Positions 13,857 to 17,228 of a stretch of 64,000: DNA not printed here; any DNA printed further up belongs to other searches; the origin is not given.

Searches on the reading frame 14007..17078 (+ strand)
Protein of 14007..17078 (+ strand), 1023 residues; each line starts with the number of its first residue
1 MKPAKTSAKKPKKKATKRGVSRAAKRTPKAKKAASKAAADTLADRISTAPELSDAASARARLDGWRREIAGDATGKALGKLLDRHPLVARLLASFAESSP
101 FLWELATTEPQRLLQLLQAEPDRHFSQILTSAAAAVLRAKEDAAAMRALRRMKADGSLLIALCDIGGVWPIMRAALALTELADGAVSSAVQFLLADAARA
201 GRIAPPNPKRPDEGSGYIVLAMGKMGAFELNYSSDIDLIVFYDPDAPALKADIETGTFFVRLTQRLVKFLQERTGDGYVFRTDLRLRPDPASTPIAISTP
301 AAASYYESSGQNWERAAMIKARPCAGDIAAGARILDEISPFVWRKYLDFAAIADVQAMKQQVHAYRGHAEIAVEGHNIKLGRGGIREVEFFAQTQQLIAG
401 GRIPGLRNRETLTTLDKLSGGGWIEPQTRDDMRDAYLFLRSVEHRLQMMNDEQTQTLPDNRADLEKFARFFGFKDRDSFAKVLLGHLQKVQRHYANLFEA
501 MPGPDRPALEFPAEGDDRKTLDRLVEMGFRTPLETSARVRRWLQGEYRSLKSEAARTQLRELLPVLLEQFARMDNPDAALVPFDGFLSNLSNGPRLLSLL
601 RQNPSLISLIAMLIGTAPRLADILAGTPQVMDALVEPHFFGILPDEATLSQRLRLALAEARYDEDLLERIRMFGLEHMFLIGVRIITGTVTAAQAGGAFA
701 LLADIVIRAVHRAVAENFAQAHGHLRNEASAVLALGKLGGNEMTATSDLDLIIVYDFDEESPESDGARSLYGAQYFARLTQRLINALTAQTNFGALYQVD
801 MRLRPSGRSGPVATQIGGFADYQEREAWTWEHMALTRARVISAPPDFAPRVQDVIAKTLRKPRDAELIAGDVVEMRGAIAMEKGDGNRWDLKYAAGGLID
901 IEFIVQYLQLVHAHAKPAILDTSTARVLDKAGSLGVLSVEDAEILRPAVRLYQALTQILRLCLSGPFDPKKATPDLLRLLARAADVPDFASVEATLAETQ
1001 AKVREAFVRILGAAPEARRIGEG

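Call 11: search_protein_families(library=pfam, proteins=[window:14007-17078:+])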
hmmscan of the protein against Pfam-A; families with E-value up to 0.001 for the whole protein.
window:14007-17078:+ (1023 aa): 4 families
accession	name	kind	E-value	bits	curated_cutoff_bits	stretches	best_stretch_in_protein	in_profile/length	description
PF03710.21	GlnE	-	1.7e-126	421.2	24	2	93-335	5-250/252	Glutamate-ammonia ligase adenylyltransferase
PF08335.16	GlnD_UR_UTase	-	4.2e-40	137.5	21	2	360-498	5-141/141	GlnD PII-uridylyltransferase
PF03445.19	DUF294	-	0.00021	21.6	21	0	689-788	14-99/138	Putative nucleotidyltransferase DUF294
PF10335.14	DUF294_C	-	0.00084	19.6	22.5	0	405-469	58-121/145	Putative nucleotidyltransferase substrate binding domain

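Call 52: search_protein_families(library=ncbifam, proteins=[window:14007-17078:+], max_evalue=1e-10)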
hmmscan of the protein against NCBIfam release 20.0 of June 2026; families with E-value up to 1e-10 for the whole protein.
window:14007-17078:+ (1023 aa): 3 families
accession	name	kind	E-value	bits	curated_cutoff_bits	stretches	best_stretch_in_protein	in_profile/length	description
NF010706.0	PRK14108.1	equivalog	0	1400.9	724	1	34-1013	4-984/986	bifunctional [glutamine synthetase] adenylyltransferase/[glutamine synthetase]-adenylyl-L-tyrosine phosphorylase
NF008292.0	PRK11072.1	equivalog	4.2e-199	663.8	487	1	93-961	34-916/946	bifunctional [glutamate--ammonia ligase]-adenylyl-L-tyrosine phosphorylase/[glutamate--ammonia-ligase] adenylyltransferase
NF010707.0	PRK14109.1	equivalog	2.2e-119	400.1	625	1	20-987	47-979/1010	bifunctional [glutamine synthetase] adenylyltransferase/[glutamine synthetase]-adenylyl-L-tyrosine phosphorylase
